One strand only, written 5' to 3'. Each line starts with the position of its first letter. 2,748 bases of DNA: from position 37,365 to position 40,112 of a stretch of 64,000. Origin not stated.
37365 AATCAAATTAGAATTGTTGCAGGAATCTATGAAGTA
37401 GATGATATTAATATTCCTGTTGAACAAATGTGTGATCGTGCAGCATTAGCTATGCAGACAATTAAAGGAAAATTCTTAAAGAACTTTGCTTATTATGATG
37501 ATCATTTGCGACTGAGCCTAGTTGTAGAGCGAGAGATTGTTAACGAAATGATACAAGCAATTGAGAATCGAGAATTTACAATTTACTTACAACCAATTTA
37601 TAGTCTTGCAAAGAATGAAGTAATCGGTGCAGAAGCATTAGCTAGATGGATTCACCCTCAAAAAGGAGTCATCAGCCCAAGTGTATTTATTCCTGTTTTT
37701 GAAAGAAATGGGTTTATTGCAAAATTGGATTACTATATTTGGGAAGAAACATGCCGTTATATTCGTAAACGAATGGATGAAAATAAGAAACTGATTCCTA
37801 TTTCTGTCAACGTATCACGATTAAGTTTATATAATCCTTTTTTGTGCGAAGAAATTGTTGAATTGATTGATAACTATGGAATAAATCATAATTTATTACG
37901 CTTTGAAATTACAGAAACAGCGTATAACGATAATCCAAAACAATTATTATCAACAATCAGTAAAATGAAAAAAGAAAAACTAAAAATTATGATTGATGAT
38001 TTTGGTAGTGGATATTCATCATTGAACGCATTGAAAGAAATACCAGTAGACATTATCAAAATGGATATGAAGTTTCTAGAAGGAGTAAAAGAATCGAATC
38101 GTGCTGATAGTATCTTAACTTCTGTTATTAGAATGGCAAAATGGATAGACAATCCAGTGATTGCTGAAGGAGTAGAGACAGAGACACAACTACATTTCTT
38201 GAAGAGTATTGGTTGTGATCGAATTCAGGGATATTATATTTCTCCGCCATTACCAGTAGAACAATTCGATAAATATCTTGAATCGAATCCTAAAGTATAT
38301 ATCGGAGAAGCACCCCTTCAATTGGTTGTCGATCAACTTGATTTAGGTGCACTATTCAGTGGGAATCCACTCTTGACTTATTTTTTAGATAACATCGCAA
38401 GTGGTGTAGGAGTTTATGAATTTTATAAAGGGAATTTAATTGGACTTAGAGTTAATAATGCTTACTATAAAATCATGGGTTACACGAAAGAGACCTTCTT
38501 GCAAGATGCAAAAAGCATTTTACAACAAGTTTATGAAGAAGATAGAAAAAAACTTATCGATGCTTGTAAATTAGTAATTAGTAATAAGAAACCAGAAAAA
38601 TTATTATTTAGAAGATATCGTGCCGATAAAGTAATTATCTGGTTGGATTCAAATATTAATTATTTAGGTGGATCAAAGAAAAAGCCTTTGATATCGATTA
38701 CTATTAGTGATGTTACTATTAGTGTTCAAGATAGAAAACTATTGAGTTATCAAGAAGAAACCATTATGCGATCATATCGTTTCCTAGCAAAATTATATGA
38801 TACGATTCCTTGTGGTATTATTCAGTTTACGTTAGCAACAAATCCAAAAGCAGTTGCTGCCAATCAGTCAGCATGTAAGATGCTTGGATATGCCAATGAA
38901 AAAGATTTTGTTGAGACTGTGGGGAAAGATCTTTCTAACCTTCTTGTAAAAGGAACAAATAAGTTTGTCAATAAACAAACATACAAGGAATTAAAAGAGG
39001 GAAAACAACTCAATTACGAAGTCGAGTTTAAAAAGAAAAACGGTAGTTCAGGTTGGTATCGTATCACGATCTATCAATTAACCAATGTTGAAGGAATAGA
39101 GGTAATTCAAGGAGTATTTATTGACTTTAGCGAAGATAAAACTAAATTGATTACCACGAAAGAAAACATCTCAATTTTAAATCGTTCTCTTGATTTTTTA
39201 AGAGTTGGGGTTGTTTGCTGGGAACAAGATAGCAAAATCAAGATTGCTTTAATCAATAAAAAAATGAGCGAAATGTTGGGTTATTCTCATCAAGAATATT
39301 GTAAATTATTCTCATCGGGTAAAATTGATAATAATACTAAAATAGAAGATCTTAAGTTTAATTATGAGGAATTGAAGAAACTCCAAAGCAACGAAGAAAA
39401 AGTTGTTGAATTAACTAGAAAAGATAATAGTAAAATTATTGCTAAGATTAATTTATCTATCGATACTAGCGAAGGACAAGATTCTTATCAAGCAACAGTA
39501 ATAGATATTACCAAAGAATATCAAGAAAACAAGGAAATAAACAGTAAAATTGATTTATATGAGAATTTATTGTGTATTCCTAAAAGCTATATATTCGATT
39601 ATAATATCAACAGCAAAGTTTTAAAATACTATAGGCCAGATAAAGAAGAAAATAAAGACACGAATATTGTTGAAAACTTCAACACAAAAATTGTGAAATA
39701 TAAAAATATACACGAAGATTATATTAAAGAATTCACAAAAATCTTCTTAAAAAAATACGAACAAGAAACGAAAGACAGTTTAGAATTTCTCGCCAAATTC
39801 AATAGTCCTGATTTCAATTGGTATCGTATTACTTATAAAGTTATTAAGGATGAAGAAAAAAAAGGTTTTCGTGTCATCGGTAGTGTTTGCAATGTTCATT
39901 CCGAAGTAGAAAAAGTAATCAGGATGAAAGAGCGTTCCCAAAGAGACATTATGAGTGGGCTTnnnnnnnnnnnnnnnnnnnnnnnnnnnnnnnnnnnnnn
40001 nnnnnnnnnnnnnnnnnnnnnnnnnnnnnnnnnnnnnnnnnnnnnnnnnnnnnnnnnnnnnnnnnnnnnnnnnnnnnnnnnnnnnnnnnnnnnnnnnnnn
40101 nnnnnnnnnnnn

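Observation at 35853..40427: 1524-aa REC - PAS - degenerate GGDEF - active EAL - multi-PAS - active GGDEF signalling protein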

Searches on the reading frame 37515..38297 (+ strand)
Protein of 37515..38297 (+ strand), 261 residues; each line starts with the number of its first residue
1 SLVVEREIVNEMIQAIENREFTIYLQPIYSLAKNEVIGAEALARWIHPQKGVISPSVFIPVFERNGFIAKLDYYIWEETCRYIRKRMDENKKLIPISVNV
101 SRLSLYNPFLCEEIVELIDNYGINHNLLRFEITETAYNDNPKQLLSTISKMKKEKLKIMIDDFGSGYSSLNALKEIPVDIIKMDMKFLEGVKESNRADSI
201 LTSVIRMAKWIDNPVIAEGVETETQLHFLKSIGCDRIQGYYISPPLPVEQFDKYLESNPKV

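Call 6: search_protein_families(library=pfam, proteins=[window:37515-38297:+], max_evalue=10)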
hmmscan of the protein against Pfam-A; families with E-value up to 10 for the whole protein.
seq(261 aa): 1 family
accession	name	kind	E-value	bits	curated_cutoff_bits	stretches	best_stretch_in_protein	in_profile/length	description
PF00563.25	EAL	-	3.9e-68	229.8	31.3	1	13-245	5-236/236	EAL domain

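Call 23: search_solved_structures(query=window:37515-38297:+, max_evalue=1e-20, show_alignments=2)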
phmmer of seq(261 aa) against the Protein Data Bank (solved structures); distinct sequences matched with E-value up to 1e-20: 31.
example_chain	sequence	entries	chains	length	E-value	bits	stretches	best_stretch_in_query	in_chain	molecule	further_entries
4rni_A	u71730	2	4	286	5.8e-52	179.9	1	7-253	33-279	Motility regulator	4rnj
5m3c_A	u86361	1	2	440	1.5e-51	178.6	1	8-256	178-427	Diguanylate cyclase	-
4rnh_A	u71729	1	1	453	2.2e-51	178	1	7-253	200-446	Motility regulator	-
4rnf_A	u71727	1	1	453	5.6e-50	173.4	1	7-253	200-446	Motility regulator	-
8arv_A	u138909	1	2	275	8.4e-44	153.2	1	7-257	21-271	Bifunctional diguanylate cyclase/phosphodiesterase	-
5m1t_A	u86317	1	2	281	3.3e-43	151.2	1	7-251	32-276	MucR Phosphodiesterase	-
2r6o_A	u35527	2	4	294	4.4e-39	137.7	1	11-256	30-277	Putative diguanylate cyclase/phosphodiesterase (GGDEF & EAL domains) | PUTATIVE DIGUANYLATE CYCLASE/PHOSPHODIESTERASE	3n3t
4hu3_A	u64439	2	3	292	5.9e-39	137.3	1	3-256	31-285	Oxygen sensor protein DosP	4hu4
9cmf_A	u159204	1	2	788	6.9e-38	133.8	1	3-256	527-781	Oxygen sensor protein DosP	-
9clo_A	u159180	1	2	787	6.9e-38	133.8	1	3-256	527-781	Oxygen sensor protein DosP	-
9bgv_A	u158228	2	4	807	7.1e-38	133.7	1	3-256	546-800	Oxygen sensor protein DosP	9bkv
9cdr_A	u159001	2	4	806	7.2e-38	133.7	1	3-256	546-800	Oxygen sensor protein DosP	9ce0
3sy8_A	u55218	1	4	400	9.3e-38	133.4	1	5-255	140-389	RocR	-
3u2e_A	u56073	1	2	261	1.7e-37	132.5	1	14-256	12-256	GGDEF family protein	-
3s83_A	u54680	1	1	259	1.8e-37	132.4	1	14-256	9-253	GGDEF family protein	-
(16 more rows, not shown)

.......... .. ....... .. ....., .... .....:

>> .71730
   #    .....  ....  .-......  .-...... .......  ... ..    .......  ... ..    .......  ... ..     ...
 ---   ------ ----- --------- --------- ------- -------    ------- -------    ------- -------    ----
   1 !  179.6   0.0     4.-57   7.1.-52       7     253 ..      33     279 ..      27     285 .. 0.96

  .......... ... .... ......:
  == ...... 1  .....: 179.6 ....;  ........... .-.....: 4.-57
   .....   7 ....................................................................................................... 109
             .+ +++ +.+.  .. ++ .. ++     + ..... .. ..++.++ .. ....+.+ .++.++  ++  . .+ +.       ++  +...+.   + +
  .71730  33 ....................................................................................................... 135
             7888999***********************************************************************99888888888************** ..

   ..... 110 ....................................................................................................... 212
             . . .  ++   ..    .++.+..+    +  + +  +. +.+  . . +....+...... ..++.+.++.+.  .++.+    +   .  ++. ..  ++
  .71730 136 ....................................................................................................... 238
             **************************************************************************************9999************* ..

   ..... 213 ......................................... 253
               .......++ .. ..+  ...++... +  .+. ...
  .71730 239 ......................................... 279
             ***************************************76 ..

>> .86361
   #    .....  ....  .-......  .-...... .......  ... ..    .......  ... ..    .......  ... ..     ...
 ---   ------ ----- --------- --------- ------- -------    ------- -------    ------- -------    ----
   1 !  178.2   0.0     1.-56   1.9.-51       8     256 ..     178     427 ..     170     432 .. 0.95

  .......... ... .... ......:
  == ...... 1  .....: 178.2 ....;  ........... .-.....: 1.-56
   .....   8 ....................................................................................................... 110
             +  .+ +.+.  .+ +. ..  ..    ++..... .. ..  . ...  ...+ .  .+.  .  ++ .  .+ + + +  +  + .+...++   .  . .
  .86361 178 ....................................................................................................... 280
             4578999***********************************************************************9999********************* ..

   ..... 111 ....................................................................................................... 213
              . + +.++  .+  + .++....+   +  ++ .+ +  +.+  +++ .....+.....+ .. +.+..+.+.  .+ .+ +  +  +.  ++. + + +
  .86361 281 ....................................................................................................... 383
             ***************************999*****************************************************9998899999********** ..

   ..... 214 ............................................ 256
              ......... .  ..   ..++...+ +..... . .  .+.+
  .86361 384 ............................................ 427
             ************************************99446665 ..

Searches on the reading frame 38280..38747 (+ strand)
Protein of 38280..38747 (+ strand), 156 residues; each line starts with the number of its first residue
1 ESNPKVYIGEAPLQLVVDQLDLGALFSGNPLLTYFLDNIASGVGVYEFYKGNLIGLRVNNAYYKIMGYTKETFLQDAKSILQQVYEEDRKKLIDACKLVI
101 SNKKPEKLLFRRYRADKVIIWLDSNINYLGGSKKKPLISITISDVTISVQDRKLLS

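Call 6: search_protein_families(library=pfam, proteins=[window:38280-38747:+], max_evalue=10)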
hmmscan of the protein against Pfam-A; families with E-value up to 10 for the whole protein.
seq(156 aa): 3 families
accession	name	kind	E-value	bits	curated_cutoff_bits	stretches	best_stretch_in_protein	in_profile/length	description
PF08447.18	PAS_3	-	2.9e-11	43.9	25.6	1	57-136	3-82/89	PAS fold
PF18095.7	PAS_12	-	0.00066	19.7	22.6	1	56-110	70-131/153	UPF0242 C-terminal PAS-like domain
PF13426.13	PAS_9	-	0.005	17.5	27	1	57-146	15-102/103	PAS domain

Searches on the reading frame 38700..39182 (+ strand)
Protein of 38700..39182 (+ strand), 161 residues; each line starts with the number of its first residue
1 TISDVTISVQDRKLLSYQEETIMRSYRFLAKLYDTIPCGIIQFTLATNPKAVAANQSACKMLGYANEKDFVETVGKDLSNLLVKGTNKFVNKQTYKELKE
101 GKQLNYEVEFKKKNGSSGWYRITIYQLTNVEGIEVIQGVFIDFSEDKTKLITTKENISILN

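Call 6: search_protein_families(library=pfam, proteins=[window:38700-39182:+], max_evalue=10)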
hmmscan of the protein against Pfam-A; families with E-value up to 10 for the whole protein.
seq(161 aa): 5 families
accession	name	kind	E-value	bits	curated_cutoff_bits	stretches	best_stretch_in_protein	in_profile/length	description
PF13426.13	PAS_9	-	1.8e-09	38.2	27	1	50-145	12-103/103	PAS domain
PF08447.18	PAS_3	-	6.4e-06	26.8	25.6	1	52-132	2-80/89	PAS fold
PF00989.32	PAS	-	6.7e-05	23.3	22.6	1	29-142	3-112/113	PAS fold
PF13188.13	PAS_8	-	0.0007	19.9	21.8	1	28-71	2-43/65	PAS domain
PF20420.3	DUF6702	-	0.069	13.6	24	1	89-154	66-130/141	Domain of unknown function (DUF6702)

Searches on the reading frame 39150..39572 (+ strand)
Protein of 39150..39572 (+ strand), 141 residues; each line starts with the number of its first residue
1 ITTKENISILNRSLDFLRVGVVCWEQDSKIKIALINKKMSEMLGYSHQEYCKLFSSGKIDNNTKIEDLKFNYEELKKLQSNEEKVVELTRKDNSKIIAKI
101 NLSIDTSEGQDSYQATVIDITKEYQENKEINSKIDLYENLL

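Call 6: search_protein_families(library=pfam, proteins=[window:39150-39572:+], max_evalue=10)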
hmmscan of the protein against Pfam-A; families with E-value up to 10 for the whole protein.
seq(141 aa): 5 families
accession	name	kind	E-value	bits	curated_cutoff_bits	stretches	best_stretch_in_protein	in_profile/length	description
PF13426.13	PAS_9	-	4e-05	24.3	27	1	21-122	4-103/103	PAS domain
PF16765.10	Pim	-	0.011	16.2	24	1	69-106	48-85/91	Pesticin immunity protein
PF21103.3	PH1_SSRP1-like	-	0.045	14.1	27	1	80-135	41-96/130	SSRP1 PH domain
PF00989.32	PAS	-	0.076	13.5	22.6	1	26-117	17-110/113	PAS fold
PF13188.13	PAS_8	-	0.089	13.2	21.8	1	15-49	8-40/65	PAS domain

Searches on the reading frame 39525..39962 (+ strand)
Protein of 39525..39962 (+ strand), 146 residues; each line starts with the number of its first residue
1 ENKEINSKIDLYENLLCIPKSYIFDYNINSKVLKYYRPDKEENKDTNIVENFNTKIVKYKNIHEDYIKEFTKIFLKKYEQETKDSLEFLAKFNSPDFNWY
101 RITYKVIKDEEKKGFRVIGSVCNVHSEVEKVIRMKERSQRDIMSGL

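Call 6: search_protein_families(library=pfam, proteins=[window:39525-39962:+], max_evalue=10)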
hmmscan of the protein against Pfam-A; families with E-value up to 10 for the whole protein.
seq(146 aa): 2 families
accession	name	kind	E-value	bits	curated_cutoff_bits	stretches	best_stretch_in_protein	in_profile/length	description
PF23100.1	DUF2096_N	-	0.085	13.7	26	1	16-81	20-85/96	DUF2096 N-terminal four-helical bundle domain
PF22481.1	DUF6985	-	0.12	13.4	24.5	1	37-125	34-122/148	Domain of unknown function (DUF6985)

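Call 52: predict_structure(alignment_id=A3)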
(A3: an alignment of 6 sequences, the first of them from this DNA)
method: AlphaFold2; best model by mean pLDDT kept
length: 137 residues; sequences in the alignment: 6
mean_pLDDT: 57.0   pTM: 0.50
mean pLDDT of the five models: 57.0, 54.8, 52.4, 48.0, 43.5
residues with pLDDT >= 90: 0; 70-90: 23; 50-70: 61; < 50: 53
segments of 3 or more residues with pLDDT < 50: 1-18, 39-45, 47-64, 76-81, 92-94
pLDDT, mean of each block of 10 residues (from residue 1): 38 47 67 57 47 46 50 47 63 58 72 71 72 64
secondary structure, 60 per line:
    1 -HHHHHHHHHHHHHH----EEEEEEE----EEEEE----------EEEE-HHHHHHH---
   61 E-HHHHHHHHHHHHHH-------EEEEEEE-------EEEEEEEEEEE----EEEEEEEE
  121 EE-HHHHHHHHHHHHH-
elements in order: H2-15 E20-26 E31-35 E46-49 H51-57 H63-76 E84-90 E98-108 E113-122 H124-136

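Call 54: fold_search(model_id=the predicted structure, library=pdb)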
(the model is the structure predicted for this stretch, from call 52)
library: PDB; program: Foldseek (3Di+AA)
matches with E <= 10: 1376; with E <= 0.001: 3
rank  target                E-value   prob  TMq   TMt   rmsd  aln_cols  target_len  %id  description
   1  3mr0_A                1.6e-04  1.00  0.52  0.54   5.5       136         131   13  Crystal Structure of Sensory Box Histidine Kinase/Response Regulator from Burkholderia thailandensis E264 (released 2010-06-23)
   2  8js5_B                2.7e-04  1.00  0.49  0.30   6.3       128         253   15  Dimeric PAS domains of oxygen sensor FixL with ferric unliganded heme (released 2024-06-26)
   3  8js6_E                9.2e-04  1.00  0.51  0.31   5.6       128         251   12  Dimeric PAS domains of oxygen sensor FixL in complex with cyanide-bound ferric heme (released 2024-06-26)
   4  8js5_G                1.0e-03  1.00  0.49  0.30   5.9       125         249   14  Dimeric PAS domains of oxygen sensor FixL with ferric unliganded heme (released 2024-06-26)
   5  6ph4_B                1.0e-03  1.00  0.50  0.19   6.5       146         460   16  Full length LOV-PAS-HK construct from the LOV-HK sensory protein from Brucella abortus (light-adapted, construct 15-48 (released 2020-12-30)
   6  8js6_C                1.3e-03  1.00  0.50  0.31   5.9       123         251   15  Dimeric PAS domains of oxygen sensor FixL in complex with cyanide-bound ferric heme (released 2024-06-26)
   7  8js5_C                1.4e-03  1.00  0.52  0.31   5.6       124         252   14  Dimeric PAS domains of oxygen sensor FixL with ferric unliganded heme (released 2024-06-26)
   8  5luv_B                1.4e-03  1.00  0.49  0.46   9.1       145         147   12  Short LOV protein W619_1 in apo-state (released 2017-02-22)
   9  7r4s_B                1.4e-03  1.00  0.46  0.48   9.6       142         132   11  Crystal structure of PpSB1-LOV-I48T mutant (dark state) (released 2022-12-21)
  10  7a6p_A                1.4e-03  1.00  0.47  0.44   9.0       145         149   10  Structural determinants underlying the adduct lifetime in a short LOV protein PpSB2-LOV (released 2021-03-10)
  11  10jx_B                1.5e-03  1.00  0.42  0.41   6.8       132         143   13  Crystal structure of heme binding PAS domain from one component transcription factor, FG214 (released 2026-03-25)
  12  6gg9_B                1.7e-03  1.00  0.52  0.53   9.0       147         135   12  Crystal structures of a short blue light photoreceptor protein PpSB1-LOV mutant (dark state) - R61H/R66I (released 2018-07-25)
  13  6gg9_A                1.9e-03  1.00  0.54  0.55   8.5       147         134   11  Crystal structures of a short blue light photoreceptor protein PpSB1-LOV mutant (dark state) - R61H/R66I (released 2018-07-25)
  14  8js5_A                2.0e-03  1.00  0.49  0.30   5.9       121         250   15  Dimeric PAS domains of oxygen sensor FixL with ferric unliganded heme (released 2024-06-26)
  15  3h9w                  2.2e-03  1.00  0.47  0.56   5.4       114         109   13  Crystal Structure of the N-terminal domain of Diguanylate cyclase with PAS/PAC sensor (Maqu_2914) from Marinobacter aqua (released 2009-05-19)
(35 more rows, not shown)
